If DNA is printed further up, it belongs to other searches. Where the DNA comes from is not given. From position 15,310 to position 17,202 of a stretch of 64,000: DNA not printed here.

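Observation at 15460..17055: Protein made of about six tandem XRE-type HTH modules inserted between hflC and degP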

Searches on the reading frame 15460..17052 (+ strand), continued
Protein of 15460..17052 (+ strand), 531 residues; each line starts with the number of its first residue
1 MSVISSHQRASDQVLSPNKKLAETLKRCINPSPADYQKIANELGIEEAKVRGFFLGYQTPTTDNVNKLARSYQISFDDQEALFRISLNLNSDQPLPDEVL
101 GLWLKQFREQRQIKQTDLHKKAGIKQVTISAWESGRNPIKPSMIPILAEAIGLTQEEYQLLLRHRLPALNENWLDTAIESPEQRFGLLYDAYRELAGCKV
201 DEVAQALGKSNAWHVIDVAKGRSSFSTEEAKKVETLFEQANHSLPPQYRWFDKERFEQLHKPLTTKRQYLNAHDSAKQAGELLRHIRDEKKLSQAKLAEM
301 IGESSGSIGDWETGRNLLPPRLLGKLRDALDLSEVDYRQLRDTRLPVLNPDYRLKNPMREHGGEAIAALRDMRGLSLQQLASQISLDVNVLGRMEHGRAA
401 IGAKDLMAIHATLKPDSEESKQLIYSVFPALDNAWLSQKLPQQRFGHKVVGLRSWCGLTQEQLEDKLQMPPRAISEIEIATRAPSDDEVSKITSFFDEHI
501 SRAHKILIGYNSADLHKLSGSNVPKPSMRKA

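Call 51: predict_structure(alignment_id=A3)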
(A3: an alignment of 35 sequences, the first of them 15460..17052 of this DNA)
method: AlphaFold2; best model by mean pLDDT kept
length: 531 residues; sequences in the alignment: 35
mean_pLDDT: 89.1   pTM: 0.60
mean pLDDT of the five models: 89.1, 88.9, 88.7, 87.5, 86.9
residues with pLDDT >= 90: 357; 70-90: 135; 50-70: 21; < 50: 18
segments of 3 or more residues with pLDDT < 50: 1-3, 5-13, 264-266, 529-531
pLDDT, mean of each block of 10 residues (from residue 1): 46 66 85 91 92 87 82 81 77 81 93 97 97 94 97 93 93 84 92 97 95 93 89 95 95 92 55 74 91 97 98 94 97 92 92 80 96 97 98 96 96 95 95 93 96 96 97 96 95 95 87 91 54 37
secondary structure, 60 per line:
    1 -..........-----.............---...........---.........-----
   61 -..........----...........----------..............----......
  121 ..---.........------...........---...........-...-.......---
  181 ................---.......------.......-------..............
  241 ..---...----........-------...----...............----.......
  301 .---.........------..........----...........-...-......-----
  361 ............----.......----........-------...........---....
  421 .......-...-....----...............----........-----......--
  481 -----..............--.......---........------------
elements in order: H2-11 H17-29 H33-43 H47-55 H62-71 H76-86 H97-110 H115-122 H126-134 H141-151 H155-165 H171-177 H181-196 H200-206 H213-219 H227-242 H253-260 H275-289 H294-301 H305-313 H320-329 H334-344 H350-355 H361-372 H377-383 H388-395 H403-413 H417-427 H433-436 H441-455 H460-467 H473-478 H486-499 H502-508 H512-519

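Call 54: fold_search(model_id=the predicted structure, library=pdb)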
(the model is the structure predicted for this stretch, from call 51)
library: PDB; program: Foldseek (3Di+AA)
matches with E <= 10: 570; with E <= 0.001: 0
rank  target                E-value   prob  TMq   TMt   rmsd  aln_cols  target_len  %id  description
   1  9mg8_A                8.8e-02  0.21  0.09  0.11  27.6       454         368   12  Crystal Structure of b-iTHR-110 (released 2025-12-17)
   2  2b5a_B                1.5e-01  1.00  0.12  0.76   1.8        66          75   27  C.BclI, Control Element of the BclI Restriction-Modification System (released 2006-01-03)
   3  2awi_A                1.7e-01  0.66  0.13  0.22  20.8       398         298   12  Structure of PrgX Y153C mutant (released 2005-12-06)
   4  2b5a_A                1.8e-01  1.00  0.12  0.74   1.8        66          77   27  C.BclI, Control Element of the BclI Restriction-Modification System (released 2006-01-03)
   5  3u3w_A                1.9e-01  0.80  0.12  0.20  15.4       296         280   13  Crystal Structure of Bacillus thuringiensis PlcR in complex with the peptide PapR7 and DNA (released 2013-01-09)
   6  9rtt_Q                2.3e-01  0.21  0.13  0.10  21.2       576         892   11  Activated Elongation Complex with IWS1 and ELOF1 (released 2025-09-03)
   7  2qfc_A                2.6e-01  0.77  0.17  0.27  16.5       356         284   13  Crystal Structure of Bacillus thuringiensis PlcR complexed with PapR (released 2007-11-06)
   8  3jxb_C                2.8e-01  1.00  0.10  0.74   1.5        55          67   34  Crystal structure of the P22 c2 repressor protein in complex with synthetic operator 9C (released 2010-01-19)
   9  9a7f_A                2.8e-01  1.00  0.12  0.44  14.3       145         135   21  Integrative model of RGHR-DLDH1 by crosslinking MS and deep learning (released 2024-09-18)
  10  6qer_D                2.9e-01  0.54  0.13  0.22  24.2       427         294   12  Apo Form Of ComR From S. Thermophilus in space group C2 (released 2019-02-20)
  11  6qer_C                3.0e-01  0.54  0.12  0.21  19.6       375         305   12  Apo Form Of ComR From S. Thermophilus in space group C2 (released 2019-02-20)
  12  5qsm_A                3.0e-01  0.16  0.10  0.12  22.1       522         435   11  PanDDA analysis group deposition -- Crystal Structure of human STAG1 in complex with Z57261895 (released 2019-08-21)
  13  2b5a_C                3.1e-01  1.00  0.12  0.75   2.4        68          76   26  C.BclI, Control Element of the BclI Restriction-Modification System (released 2006-01-03)
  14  8ga7                  3.1e-01  0.12  0.10  0.10  27.7       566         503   11  Geometrically programmable nanomaterial construction using regularized protein building blocks (released 2024-03-13)
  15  1y7y_B                3.2e-01  1.00  0.12  0.84   2.1        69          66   33  High-resolution crystal structure of the restriction-modification controller protein C.AhdI from Aeromonas hydrophila (released 2005-02-22)
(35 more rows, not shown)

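Call 59: search_protein_families(library=padloc, proteins=[window:15460-17052:+, P0004, P0003, P0005], max_evalue=0.01)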
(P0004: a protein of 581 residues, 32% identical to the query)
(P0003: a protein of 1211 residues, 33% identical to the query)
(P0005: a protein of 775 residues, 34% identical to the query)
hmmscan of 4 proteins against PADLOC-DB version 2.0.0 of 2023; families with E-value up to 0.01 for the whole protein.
window:15460-17052:+ (531 aa): 19 families
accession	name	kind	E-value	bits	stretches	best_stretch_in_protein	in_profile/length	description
PDLC02926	HTH_VI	-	1.2e-22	78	3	100-151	2-53/92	-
PDLC04142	capH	-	3.9e-22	77.3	3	441-497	3-59/103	capH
PDLC03951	RmrA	-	1.2e-14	52.1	2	280-334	10-64/400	-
PDLC03954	RmrA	-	1.9e-14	51.4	1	103-149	14-60/380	-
PDLC03949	RmrA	-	2.8e-13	47.5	1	105-155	8-58/363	-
PDLC03665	Control_protein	-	4.5e-13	47.3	1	444-494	8-59/77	control protein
PDLC03948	RmrA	-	1.7e-10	38.3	1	280-333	10-63/397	-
PDLC03947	RmrA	-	2e-10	38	0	275-332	8-65/383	-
PDLC03953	RmrA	-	7.4e-10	36.6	0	444-494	5-55/373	-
PDLC03952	RmrA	-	2.4e-09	34.5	0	104-151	27-74/395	-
PDLC04775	PDC-M69A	-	3.7e-06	25.4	0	363-415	9-61/113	-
PDLC03666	Control_protein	-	5.3e-06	24.8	0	280-331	8-59/77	control protein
PDLC03945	RmrA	-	5.4e-06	23.8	0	446-497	4-55/394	-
PDLC03944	RmrA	-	1.7e-05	22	0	103-142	10-47/384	-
PDLC03946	RmrA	-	2.1e-05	21.4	0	104-155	7-58/357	-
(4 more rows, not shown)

P0004 (581 aa): 4 families
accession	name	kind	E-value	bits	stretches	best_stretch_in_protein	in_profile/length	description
PDLC02926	HTH_VI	-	1e-12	46.1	1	377-426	5-54/92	-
PDLC03949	RmrA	-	3.1e-05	21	0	468-513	14-59/363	-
PDLC03952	RmrA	-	0.00011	19.1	0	464-509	30-75/395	-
PDLC03947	RmrA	-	0.0076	13.1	0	463-509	18-64/383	-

P0003 (1211 aa): 22 families
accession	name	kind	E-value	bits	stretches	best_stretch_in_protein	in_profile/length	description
PDLC02926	HTH_VI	-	2e-21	74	1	260-312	3-55/92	-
PDLC03951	RmrA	-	6.6e-19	66.1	1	646-698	13-65/400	-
PDLC03949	RmrA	-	6.3e-18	62.8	0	760-810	9-59/363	-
PDLC03952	RmrA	-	3.1e-13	47.3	0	759-805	28-74/395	-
PDLC03665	Control_protein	-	6.4e-12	43.6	0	760-811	15-67/77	control protein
PDLC03954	RmrA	-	3.7e-11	40.6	0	260-304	12-56/380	-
PDLC03947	RmrA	-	7.5e-10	36.2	0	758-807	16-65/383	-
PDLC03664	Control_protein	-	1.4e-09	36.3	0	756-807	16-67/74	control protein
PDLC04142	capH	-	3.7e-09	35.6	0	952-981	11-40/103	capH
PDLC04133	mad1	-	7.3e-09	33.8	0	1074-1093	7-26/60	mads_1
PDLC03945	RmrA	-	1.7e-08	32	1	949-1000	4-55/394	-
PDLC03671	Control_protein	-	3.6e-08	31.5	0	758-806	19-67/84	control protein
PDLC03666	Control_protein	-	1e-06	27.1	0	760-810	13-63/77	control protein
PDLC03953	RmrA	-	9.4e-06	23.1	0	640-695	4-59/373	-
PDLC03956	RmrA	-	4.2e-05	20.8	0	454-506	13-65/399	-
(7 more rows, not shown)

P0005 (775 aa): 14 families
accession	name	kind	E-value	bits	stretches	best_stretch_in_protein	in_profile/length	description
PDLC03949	RmrA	-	8.3e-21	72.2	1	465-516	7-58/363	-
PDLC02926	HTH_VI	-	2e-19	67.7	1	137-188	5-56/92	-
PDLC03951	RmrA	-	4.3e-16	56.9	1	465-515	13-63/400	-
PDLC04133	mad1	-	1.6e-10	39.1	0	144-177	3-36/60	mads_1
PDLC03952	RmrA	-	5.5e-10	36.6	0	575-606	28-59/395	-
PDLC03956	RmrA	-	1.7e-09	35.3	0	464-515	13-64/399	-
PDLC04142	capH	-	1.4e-06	27.3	0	459-513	5-59/103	capH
PDLC03954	RmrA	-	2.8e-06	24.5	0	574-617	15-60/380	-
PDLC03948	RmrA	-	3.2e-05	21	0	246-297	13-63/397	-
PDLC03947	RmrA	-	0.00013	18.9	0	464-496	15-47/383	-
PDLC03953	RmrA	-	0.00093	16.5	0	462-513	7-58/373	-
PDLC04760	PDC-M64C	-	0.00096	17.5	0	252-281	36-65/93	-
PDLC03946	RmrA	-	0.0023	14.7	0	465-514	7-56/357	-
PDLC04757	PDC-M64B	-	0.0077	14.2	0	255-281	42-68/128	-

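Call 65: find_encoding_contigs(protein=P0012, flank=6000, max_places=2)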
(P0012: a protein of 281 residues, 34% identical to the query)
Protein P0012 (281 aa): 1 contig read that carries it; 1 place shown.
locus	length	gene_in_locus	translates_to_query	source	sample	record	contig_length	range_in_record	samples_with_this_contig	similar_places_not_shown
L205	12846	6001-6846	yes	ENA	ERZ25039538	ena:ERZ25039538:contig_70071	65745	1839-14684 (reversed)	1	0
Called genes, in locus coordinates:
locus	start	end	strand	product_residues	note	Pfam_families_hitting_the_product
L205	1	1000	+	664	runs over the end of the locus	PF01636:APH, PF19974:TCAD9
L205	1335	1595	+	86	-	-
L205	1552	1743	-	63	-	-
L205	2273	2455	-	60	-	-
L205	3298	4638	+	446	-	PF02899:Phage_int_SAM_1, PF00589:Phage_integrase (weak)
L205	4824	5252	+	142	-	PF17761:DUF1016_N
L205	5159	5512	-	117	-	-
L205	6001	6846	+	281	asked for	PF13022:HTH_Tnp_1_2 (faint), PF20432:Xre-like-HTH (faint), PF08279:HTH_11 (faint), PF13560:HTH_31 (weak), PF01381:HTH_3, PF01381:HTH_3, PF13560:HTH_31, PF01381:HTH_3 (weak), +9 more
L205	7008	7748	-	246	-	PF20008:DUF6429, PF07929:PRiA4_ORF3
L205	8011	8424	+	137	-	-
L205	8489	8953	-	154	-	-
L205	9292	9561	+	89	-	-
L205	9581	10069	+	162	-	-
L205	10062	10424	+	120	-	PF17338:GP88 (weak)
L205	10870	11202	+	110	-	PF27050:Phage_P22_Y8K6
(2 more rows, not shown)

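Call 66: find_encoding_contigs(protein=P0011, flank=6000, max_places=2)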
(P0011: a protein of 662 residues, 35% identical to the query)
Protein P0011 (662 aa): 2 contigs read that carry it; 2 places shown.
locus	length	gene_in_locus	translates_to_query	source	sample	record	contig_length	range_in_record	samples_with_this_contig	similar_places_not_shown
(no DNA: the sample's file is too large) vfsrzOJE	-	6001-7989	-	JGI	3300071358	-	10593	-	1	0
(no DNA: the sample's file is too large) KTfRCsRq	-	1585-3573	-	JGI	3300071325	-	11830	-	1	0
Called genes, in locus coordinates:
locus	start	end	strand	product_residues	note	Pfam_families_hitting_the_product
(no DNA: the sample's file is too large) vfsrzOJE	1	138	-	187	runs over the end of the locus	?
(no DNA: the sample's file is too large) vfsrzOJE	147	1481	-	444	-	PF01523:PmbA_TldD_1st, PF19290:PmbA_TldD_2nd, PF19289:PmbA_TldD_3rd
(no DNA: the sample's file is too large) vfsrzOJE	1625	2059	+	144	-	-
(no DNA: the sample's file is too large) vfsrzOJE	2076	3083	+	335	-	PF16868:NMT1_3, PF09084:NMT1 (faint)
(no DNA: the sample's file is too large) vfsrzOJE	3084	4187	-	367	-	PF00925:GTP_cyclohydro2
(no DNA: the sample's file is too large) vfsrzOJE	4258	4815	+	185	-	PF00486:Trans_reg_C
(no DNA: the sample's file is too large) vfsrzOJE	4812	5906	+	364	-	PF21016:RlmN_N, PF04055:Radical_SAM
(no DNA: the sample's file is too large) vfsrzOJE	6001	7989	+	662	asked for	PF13443:HTH_26 (faint), PF12844:HTH_19 (faint), PF20432:Xre-like-HTH (faint), PF24250:HVO_2718 (faint), PF01381:HTH_3, PF13560:HTH_31, PF01381:HTH_3, PF13560:HTH_31 (weak), +1 more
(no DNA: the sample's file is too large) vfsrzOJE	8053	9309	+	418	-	PF00083:Sugar_tr, PF07690:MFS_1, PF13347:MFS_2, PF00083:Sugar_tr, PF07690:MFS_1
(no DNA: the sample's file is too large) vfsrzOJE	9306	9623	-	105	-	-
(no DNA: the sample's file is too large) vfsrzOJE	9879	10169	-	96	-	?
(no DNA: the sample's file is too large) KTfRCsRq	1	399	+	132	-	?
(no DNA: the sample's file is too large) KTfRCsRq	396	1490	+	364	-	PF21016:RlmN_N, PF04055:Radical_SAM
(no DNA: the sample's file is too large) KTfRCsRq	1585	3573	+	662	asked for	PF13443:HTH_26 (faint), PF12844:HTH_19 (faint), PF20432:Xre-like-HTH (faint), PF24250:HVO_2718 (faint), PF01381:HTH_3, PF13560:HTH_31, PF01381:HTH_3, PF13560:HTH_31 (weak), +1 more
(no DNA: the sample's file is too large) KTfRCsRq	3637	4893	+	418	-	PF00083:Sugar_tr, PF07690:MFS_1, PF13347:MFS_2, PF00083:Sugar_tr, PF07690:MFS_1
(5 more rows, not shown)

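Call 67: find_encoding_contigs(protein=P0013, flank=6000, max_places=2)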
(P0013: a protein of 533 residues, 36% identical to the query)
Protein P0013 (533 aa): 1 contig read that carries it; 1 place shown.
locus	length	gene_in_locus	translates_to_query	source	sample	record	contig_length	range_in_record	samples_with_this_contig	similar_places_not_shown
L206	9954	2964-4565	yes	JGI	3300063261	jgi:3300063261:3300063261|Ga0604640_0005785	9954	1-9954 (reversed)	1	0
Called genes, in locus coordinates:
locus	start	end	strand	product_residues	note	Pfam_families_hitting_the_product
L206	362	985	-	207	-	PF05494:MlaC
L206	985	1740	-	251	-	PF04333:MlaA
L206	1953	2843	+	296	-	PF02219:MTHFR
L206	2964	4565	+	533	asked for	PF01381:HTH_3 (weak), PF12844:HTH_19 (faint), PF13413:HTH_25 (faint), PF01381:HTH_3 (weak), PF13560:HTH_31 (weak), PF01381:HTH_3, PF13560:HTH_31 (weak)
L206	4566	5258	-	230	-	PF13677:MotB_plug, PF00691:OmpA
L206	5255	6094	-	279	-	PF01618:MotA_ExbB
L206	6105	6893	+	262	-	PF07722:Peptidase_C26, PF00117:GATase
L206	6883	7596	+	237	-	PF01479:S4, PF00849:PseudoU_synth_2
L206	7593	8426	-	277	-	PF00753:Lactamase_B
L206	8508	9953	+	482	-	?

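Call 68: list_cluster_members(proteins=[P0015, P0021, P0028, P0036, P0038, P0039, P0046, P0055, P0061, P0068])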
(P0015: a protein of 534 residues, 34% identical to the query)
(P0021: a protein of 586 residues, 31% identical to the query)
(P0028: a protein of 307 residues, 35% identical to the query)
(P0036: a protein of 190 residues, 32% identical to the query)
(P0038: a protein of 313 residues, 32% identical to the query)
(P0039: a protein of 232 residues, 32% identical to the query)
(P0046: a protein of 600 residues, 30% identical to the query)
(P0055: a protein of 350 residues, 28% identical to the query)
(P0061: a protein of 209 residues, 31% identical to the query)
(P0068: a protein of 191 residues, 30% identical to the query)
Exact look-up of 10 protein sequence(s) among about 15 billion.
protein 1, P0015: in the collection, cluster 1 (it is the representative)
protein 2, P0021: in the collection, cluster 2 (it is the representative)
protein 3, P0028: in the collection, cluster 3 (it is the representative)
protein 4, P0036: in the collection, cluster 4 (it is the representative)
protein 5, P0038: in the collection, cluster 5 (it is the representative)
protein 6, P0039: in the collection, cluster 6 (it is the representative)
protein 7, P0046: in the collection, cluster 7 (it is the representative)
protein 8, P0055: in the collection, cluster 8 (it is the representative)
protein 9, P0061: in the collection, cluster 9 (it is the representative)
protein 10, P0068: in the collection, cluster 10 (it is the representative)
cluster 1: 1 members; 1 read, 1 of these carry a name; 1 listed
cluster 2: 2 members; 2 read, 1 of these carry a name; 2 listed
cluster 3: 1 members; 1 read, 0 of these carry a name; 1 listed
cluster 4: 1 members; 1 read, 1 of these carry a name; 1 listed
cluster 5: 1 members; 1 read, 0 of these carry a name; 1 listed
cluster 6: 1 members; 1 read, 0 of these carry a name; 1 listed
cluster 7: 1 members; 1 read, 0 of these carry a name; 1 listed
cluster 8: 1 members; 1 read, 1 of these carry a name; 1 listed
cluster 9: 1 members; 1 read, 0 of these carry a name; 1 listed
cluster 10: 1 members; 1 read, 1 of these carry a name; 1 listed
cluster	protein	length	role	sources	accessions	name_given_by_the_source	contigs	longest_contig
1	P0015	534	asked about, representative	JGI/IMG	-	transcriptional regulator with XRE-family HTH domain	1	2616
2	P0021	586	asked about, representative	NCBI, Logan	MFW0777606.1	MAG: hypothetical protein ACN2B6_07810 [Rickettsiales bacterium]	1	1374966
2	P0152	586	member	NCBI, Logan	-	-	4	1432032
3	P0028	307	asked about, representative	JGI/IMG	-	-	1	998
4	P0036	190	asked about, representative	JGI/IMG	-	transcriptional regulator with XRE-family HTH domain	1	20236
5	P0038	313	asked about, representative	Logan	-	-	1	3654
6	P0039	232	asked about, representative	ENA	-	-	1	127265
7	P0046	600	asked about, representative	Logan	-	-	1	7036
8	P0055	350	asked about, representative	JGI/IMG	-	transcriptional regulator with XRE-family HTH domain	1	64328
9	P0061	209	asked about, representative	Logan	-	-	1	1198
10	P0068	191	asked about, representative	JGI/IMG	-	transcriptional regulator with XRE-family HTH domain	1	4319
